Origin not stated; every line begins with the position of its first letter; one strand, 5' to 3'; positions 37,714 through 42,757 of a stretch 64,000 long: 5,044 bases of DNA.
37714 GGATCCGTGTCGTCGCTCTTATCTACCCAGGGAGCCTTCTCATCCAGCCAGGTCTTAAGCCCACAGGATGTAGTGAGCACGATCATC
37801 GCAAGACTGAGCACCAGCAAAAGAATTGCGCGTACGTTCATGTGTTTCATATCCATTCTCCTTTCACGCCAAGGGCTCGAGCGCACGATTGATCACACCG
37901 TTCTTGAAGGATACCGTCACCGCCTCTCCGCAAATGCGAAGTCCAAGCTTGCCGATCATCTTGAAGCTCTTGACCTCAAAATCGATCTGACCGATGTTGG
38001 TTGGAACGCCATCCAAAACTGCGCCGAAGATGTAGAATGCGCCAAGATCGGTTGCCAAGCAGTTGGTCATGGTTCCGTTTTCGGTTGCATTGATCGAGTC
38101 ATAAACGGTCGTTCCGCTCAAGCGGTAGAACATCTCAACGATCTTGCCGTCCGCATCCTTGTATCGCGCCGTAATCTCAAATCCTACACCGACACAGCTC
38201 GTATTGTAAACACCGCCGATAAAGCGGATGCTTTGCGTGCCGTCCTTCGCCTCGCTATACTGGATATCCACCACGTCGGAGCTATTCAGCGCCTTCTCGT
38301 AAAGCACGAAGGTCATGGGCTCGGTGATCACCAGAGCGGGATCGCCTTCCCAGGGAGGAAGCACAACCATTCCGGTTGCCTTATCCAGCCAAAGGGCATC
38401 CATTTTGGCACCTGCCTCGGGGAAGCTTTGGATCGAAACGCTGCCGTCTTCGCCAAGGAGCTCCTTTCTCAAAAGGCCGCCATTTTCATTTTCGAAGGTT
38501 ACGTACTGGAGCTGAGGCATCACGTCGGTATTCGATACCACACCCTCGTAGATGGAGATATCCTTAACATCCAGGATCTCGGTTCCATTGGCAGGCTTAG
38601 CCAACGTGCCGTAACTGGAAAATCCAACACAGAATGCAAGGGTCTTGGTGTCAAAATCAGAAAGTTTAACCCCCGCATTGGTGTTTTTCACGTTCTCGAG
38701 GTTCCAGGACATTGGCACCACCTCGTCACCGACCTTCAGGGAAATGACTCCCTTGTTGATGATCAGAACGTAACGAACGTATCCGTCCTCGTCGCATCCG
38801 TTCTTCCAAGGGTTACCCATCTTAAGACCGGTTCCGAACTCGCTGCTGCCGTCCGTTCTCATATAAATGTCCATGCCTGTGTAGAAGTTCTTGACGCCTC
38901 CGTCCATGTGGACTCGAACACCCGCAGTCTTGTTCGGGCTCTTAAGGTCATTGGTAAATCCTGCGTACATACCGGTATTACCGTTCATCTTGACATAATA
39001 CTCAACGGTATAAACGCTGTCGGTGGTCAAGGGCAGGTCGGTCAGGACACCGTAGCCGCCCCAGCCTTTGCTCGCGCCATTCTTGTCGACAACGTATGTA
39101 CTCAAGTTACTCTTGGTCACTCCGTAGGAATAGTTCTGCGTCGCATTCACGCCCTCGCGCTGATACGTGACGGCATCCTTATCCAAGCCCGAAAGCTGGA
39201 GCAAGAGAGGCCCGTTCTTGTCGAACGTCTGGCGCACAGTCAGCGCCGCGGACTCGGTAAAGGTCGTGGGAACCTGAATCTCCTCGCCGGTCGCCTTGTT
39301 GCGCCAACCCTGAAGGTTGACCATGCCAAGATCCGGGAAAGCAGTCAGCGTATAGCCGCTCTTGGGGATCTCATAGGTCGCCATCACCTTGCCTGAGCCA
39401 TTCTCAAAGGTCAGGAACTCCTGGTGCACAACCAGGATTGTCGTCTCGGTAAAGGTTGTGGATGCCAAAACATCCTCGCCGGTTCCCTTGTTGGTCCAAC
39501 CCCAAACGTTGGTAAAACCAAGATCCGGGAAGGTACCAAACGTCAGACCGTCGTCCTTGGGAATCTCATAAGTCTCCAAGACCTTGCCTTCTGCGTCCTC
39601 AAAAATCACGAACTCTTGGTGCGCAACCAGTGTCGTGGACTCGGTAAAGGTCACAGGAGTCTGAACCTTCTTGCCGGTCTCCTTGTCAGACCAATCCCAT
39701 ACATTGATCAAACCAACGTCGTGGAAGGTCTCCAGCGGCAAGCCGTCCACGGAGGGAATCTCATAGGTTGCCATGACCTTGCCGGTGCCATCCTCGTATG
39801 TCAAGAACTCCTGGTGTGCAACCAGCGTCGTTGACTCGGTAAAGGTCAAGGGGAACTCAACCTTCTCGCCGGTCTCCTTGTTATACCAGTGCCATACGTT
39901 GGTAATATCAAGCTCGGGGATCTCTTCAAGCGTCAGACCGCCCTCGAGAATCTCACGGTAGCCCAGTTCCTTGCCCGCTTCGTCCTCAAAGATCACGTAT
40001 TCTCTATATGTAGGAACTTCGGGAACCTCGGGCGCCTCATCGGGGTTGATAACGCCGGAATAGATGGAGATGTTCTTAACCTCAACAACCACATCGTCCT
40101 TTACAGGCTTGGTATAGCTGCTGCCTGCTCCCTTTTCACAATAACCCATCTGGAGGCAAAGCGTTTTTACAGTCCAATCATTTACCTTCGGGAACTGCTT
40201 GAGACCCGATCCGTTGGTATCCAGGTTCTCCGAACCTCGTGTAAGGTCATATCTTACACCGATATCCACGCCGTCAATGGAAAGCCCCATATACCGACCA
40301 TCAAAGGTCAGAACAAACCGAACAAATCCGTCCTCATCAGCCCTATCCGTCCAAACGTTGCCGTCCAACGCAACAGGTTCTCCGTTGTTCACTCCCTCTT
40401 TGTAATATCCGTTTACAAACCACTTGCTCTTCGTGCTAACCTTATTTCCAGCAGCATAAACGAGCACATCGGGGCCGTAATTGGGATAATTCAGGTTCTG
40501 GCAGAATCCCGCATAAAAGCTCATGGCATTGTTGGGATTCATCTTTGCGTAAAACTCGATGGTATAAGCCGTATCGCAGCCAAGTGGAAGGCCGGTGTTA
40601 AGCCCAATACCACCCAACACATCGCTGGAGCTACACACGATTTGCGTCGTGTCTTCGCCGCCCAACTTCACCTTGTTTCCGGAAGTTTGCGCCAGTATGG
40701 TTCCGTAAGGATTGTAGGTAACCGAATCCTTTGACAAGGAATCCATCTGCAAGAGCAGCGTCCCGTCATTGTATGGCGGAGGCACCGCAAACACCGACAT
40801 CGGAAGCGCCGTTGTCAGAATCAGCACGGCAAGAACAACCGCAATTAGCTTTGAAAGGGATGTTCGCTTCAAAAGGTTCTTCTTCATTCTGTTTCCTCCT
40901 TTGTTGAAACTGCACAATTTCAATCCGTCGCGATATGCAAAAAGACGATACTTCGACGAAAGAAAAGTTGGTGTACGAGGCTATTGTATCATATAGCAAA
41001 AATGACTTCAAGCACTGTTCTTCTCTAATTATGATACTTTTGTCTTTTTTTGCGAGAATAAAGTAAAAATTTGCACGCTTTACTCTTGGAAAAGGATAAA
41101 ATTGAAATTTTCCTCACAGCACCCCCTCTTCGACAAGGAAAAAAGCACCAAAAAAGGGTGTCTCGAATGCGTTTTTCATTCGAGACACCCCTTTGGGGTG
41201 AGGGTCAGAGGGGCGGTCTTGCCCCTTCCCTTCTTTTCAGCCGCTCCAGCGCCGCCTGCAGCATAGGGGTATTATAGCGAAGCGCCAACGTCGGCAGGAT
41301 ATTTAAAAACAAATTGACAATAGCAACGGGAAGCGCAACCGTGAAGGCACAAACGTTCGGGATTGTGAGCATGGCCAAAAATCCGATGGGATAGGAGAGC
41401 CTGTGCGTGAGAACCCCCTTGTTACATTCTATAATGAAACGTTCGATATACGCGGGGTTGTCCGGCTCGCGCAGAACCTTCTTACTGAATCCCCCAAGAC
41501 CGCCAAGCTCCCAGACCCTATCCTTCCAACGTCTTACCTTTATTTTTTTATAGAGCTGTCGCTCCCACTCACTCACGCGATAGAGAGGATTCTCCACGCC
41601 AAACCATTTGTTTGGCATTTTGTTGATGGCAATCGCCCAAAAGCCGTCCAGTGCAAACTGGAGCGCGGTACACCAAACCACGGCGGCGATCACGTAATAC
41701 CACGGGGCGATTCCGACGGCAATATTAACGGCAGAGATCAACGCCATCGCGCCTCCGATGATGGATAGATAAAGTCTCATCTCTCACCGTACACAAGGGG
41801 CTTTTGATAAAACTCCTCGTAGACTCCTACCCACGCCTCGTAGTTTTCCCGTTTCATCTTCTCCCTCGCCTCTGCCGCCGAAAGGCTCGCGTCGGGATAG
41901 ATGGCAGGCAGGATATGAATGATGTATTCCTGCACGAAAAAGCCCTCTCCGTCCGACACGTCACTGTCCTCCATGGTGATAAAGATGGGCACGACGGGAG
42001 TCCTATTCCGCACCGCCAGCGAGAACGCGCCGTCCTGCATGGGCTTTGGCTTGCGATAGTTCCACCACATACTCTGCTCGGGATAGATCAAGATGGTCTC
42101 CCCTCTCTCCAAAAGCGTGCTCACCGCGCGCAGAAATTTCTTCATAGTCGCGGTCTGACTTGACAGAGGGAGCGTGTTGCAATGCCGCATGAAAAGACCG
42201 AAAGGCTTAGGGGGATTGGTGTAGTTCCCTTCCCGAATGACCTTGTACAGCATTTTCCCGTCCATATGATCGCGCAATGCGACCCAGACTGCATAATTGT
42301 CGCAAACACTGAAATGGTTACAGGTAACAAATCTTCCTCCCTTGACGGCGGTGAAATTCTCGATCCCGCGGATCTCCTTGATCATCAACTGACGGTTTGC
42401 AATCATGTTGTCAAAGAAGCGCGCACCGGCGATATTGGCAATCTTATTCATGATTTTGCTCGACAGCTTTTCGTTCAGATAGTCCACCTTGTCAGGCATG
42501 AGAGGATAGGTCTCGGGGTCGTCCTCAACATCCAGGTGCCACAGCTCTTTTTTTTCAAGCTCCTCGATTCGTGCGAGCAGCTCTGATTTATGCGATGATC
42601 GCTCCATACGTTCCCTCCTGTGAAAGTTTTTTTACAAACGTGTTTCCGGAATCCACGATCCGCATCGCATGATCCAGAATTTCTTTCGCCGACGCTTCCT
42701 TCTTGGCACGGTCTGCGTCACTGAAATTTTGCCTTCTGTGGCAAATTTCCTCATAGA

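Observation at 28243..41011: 12.7 kb operon encoding only exported proteins, built around four tandem copies of a lipoprotein with an unusual domain fusion (glycosidase-accessory-like N-domain + ComEC-type MBL hydrolase)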

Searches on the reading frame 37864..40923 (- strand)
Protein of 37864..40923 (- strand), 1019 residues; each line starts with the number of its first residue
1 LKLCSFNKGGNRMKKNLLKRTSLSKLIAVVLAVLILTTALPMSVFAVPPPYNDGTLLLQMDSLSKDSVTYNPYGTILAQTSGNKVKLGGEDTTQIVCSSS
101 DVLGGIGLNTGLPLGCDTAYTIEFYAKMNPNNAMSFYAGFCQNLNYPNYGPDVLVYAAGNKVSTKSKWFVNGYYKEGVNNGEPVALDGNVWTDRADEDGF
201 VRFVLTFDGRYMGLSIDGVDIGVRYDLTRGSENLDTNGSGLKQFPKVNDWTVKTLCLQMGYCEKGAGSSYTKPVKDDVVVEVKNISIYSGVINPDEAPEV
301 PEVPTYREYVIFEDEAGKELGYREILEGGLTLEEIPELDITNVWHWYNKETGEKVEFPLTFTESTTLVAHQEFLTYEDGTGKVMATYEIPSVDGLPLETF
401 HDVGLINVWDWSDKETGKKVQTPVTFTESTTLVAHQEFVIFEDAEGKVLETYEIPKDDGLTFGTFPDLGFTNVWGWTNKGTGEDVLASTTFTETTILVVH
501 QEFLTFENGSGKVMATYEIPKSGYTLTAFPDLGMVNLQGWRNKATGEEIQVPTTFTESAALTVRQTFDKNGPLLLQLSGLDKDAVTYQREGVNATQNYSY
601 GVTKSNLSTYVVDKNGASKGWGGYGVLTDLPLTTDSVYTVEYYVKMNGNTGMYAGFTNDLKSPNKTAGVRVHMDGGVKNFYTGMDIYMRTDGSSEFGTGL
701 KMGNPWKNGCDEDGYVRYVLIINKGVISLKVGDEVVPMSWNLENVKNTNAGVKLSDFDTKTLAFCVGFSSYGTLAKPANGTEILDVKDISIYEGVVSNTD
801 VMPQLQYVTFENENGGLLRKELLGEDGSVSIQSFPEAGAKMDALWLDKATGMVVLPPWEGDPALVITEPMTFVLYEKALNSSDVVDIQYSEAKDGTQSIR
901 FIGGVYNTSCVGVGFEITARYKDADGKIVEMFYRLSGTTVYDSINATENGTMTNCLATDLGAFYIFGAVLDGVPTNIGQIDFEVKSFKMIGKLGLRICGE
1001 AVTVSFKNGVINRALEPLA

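Call 3: search_protein_families(library=pfam, proteins=[window:37864-40923:-], max_evalue=0.1)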
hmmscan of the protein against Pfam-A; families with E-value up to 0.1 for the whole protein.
window:37864-40923:- (1019 aa): 0 families

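Call 4: search_protein_families(library=ncbifam, proteins=[window:37864-40923:-], max_evalue=0.1)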
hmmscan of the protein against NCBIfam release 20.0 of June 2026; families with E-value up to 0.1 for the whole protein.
window:37864-40923:- (1019 aa): 0 families

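Call 19: find_homologous_proteins(query=window:37864-40887:-)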
Query window:37864-40887:- (1007 aa): 8 proteins with E <= 0.001 among 8000 candidates.
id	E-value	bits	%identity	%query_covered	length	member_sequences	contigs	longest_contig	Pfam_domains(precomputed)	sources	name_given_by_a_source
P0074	0.0e+0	2157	93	100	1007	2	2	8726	-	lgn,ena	-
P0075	0.0e+0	1322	60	100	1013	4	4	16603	-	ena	-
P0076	0.0e+0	1093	46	100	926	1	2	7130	-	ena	-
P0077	0.0e+0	1013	47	99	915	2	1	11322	-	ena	-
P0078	2.1e-208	713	51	51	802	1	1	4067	-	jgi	-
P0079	6.9e-123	430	37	34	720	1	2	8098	-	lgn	-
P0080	2.1e-112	395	42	30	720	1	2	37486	-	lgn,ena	-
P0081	2.3e-45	173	38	30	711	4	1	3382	-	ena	-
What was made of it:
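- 37864..40887 (-): 1007-aa secreted protein with an SPase-I type signal (VFA|V). It has two ~240-aa related domains (about 40-285 and 556-785), five ~65-aa repeats (295-555 and 793-865) and a ~140-aa C-terminal domain. Only 8 homologs among 5.8 billion proteins (call 19).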

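Call 21: find_encoding_contigs(protein=P0080, flank=10000, max_places=2)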
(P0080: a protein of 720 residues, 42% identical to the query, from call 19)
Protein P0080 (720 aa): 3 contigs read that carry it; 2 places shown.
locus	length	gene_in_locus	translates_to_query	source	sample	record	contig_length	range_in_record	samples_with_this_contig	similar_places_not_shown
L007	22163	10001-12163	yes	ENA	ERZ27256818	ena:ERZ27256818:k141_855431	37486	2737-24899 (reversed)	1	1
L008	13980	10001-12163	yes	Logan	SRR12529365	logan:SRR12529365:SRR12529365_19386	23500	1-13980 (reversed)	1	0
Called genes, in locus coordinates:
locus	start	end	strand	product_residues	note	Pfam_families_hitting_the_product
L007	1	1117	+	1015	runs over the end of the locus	PF02837:Glyco_hydro_2_N, PF22666:Glyco_hydro_2_N2 (weak), PF00703:Glyco_hydro_2, PF02836:Glyco_hydro_2_C, PF16353:LacZ_4, PF02929:Bgal_small_N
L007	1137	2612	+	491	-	PF13416:SBP_bac_8 (weak)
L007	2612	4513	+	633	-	-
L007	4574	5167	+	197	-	PF06414:Zeta_toxin (weak), PF13238:AAA_18 (weak), PF13671:AAA_33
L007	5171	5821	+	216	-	PF01081:Aldolase, PF02581:TMP-TENI (faint)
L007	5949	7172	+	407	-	-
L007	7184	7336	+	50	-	-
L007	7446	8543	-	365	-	PF00326:Peptidase_S9 (weak)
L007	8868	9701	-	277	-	PF12833:HTH_18, PF00165:HTH_AraC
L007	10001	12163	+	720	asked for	-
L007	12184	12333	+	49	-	-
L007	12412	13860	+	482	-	-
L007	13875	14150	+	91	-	-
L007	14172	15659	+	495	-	-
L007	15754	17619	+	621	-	-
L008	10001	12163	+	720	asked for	-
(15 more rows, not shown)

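Call 35: search_solved_structures(query=window:37864-40887:-, max_evalue=1)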
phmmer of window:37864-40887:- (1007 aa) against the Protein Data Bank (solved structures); distinct sequences matched with E-value up to 1: 1.
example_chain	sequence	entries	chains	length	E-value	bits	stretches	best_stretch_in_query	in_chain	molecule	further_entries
4xx6_A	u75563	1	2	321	0.0086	17.1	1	112-171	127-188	Beta-xylanase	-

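Call 72: search_solved_structures(query=A5, max_evalue=10, show_alignments=1)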
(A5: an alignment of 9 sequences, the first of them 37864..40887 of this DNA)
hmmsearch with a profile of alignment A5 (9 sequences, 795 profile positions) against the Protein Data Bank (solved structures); distinct sequences matched with E-value up to 10: 0.

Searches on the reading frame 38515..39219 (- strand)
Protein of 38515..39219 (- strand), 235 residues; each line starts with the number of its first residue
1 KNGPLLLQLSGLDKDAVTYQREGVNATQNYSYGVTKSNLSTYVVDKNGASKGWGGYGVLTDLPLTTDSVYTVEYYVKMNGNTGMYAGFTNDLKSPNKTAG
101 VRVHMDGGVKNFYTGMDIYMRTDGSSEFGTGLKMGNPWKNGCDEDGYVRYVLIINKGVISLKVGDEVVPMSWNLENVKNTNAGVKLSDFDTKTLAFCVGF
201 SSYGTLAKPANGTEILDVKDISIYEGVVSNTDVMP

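Call 45: search_protein_families(library=pfam, proteins=[window:38515-39219:-], max_evalue=10)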
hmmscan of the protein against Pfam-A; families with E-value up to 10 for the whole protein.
seq(235 aa): 1 family
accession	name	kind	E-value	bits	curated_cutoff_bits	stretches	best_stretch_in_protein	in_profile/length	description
PF12445.13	FliC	-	1.5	9.6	23.2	0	15-124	43-119/127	Flagellin protein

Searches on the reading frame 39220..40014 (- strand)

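Call 45: search_protein_families(library=pfam, proteins=[window:39220-40014:-], max_evalue=10)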
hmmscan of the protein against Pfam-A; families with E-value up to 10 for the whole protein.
seq(265 aa): 5 families
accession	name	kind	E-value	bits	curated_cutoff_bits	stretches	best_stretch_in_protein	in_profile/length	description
PF08619.15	Nha1_C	-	0.0043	16.8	23.7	1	110-155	219-267/464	Alkali metal cation/H+ antiporter Nha1 C terminus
PF00963.24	Cohesin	-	0.04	14.5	24.1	0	110-138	9-38/139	Cohesin domain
PF19076.6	CshA_repeat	-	0.046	14.8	27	0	109-153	11-56/103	Surface adhesin CshA repetitive domain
PF25590.1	DUF7936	-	0.082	14.1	27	1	146-182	41-78/103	Domain of unknown function (DUF7936)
PF22182.2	DUF6945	-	1.8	9.2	28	0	237-250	6-19/83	Domain of unknown function (DUF6945)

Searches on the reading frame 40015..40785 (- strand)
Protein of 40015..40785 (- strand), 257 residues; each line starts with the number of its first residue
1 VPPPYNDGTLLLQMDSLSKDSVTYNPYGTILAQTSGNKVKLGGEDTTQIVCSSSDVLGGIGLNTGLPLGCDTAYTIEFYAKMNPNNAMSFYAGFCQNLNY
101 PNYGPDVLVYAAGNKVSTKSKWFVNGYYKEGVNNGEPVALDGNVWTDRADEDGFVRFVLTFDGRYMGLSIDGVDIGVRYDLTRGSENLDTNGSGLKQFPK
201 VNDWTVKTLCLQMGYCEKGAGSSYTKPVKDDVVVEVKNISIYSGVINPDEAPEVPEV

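Call 45: search_protein_families(library=pfam, proteins=[window:40015-40785:-], max_evalue=10)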
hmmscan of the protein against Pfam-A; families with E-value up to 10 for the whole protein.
seq(257 aa): 1 family
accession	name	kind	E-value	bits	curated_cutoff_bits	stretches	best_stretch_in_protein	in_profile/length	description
PF00166.26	Cpn10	-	0.084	13.4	21.1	1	20-58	62-91/93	Chaperonin 10 Kd subunit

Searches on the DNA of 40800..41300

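Call 79: search_rna_families(source=window, start=40800, end=41300, threshold=evalue, max_evalue=1)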
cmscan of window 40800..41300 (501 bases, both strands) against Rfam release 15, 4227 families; matches with E-value up to 1: 3.
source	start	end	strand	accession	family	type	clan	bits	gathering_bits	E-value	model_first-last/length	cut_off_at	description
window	41152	41194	-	RF03948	mir-5045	Gene; miRNA;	-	25.1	80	0.0073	6-53/57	no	mir-5045 microRNA precursor family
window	41146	41200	-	RF04157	MIR9486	Gene; miRNA;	-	21.4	100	0.078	20-101/119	no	MIR9486 microRNA precursor family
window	40997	41132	-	RF02567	Va-907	Gene; sRNA;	-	17.9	45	0.0088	1-311/311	no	Vibrio alginolyticus sRNA 907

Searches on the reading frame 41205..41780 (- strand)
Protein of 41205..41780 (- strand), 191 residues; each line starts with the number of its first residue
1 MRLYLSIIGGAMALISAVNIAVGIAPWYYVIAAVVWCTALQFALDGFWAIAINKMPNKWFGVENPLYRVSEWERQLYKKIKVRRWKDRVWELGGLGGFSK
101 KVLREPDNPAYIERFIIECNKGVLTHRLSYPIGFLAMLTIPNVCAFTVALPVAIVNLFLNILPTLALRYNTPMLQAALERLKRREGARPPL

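Call 17: search_protein_families(library=pfam, proteins=[window:41205-41780:-], max_evalue=0.001)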
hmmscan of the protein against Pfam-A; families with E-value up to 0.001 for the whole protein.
window:41205-41780:- (191 aa): 1 family
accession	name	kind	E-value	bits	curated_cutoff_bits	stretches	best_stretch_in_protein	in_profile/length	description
PF18927.5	CrtO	-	3.8e-19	69.7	27.3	1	66-180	4-123/123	Glycosyl-4,4'-diaponeurosporenoate acyltransferase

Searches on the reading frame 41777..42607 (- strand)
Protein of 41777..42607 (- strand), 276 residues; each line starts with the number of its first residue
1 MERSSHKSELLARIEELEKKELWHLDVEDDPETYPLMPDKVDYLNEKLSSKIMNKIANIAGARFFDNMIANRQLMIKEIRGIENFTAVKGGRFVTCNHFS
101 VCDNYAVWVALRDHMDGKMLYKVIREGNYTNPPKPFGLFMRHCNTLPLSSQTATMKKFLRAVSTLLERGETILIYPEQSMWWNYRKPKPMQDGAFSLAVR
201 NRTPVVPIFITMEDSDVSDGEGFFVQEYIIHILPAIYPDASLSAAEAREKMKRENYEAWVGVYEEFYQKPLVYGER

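Call 17: search_protein_families(library=pfam, proteins=[window:41777-42607:-], max_evalue=0.001)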
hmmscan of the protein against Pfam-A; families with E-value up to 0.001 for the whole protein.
window:41777-42607:- (276 aa): 1 family
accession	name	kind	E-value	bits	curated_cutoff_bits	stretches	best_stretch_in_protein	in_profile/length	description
PF01553.26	Acyltransferase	-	4.2e-13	49.7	23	1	79-210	4-131/132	Acyltransferase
